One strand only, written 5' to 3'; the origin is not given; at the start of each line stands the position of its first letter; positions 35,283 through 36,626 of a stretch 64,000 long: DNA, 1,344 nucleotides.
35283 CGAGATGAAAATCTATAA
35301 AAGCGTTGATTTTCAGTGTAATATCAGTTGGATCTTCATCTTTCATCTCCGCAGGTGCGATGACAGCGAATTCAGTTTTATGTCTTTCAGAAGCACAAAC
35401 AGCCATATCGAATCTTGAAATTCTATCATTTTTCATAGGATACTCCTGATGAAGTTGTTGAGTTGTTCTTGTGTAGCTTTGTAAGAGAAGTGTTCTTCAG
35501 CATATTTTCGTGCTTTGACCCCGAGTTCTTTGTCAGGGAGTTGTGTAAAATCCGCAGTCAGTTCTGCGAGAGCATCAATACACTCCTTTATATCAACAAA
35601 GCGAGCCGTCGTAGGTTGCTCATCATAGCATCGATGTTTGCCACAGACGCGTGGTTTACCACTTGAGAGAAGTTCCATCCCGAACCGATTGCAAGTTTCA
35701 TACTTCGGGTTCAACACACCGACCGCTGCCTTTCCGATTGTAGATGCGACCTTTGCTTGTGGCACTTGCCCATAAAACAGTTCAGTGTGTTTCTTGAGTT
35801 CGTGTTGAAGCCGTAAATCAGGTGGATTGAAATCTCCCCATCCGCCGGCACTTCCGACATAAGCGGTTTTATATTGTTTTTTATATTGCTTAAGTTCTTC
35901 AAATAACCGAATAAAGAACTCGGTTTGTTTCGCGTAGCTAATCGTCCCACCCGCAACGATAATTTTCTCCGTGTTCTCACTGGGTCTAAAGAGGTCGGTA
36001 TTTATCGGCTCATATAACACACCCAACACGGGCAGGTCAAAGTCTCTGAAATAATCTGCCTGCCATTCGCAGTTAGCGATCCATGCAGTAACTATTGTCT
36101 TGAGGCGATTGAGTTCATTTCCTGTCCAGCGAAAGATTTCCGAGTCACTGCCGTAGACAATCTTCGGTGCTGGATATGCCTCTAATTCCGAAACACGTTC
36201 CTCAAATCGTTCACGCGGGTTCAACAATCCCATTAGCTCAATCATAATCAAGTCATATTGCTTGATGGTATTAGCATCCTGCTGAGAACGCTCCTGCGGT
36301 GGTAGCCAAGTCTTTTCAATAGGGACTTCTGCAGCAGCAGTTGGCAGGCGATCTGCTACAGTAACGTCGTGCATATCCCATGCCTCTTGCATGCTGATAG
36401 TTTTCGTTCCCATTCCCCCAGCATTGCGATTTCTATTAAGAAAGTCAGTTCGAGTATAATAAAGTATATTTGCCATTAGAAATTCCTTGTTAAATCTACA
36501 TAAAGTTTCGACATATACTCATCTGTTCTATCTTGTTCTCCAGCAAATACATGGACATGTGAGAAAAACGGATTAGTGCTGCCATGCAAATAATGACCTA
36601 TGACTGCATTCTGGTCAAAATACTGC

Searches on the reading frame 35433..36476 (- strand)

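Call 15: search_protein_families(library=phrogs, proteins=[window:35433-36476:-], max_evalue=0.001)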
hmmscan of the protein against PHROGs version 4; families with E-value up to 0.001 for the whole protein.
window:35433-36476:- (347 aa): 1 family
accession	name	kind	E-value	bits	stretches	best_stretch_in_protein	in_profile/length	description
phrog_2170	-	moron, auxiliary metabolic gene and host takeover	1.9e-07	31.5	1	93-302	93-308/374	glycosyltransferase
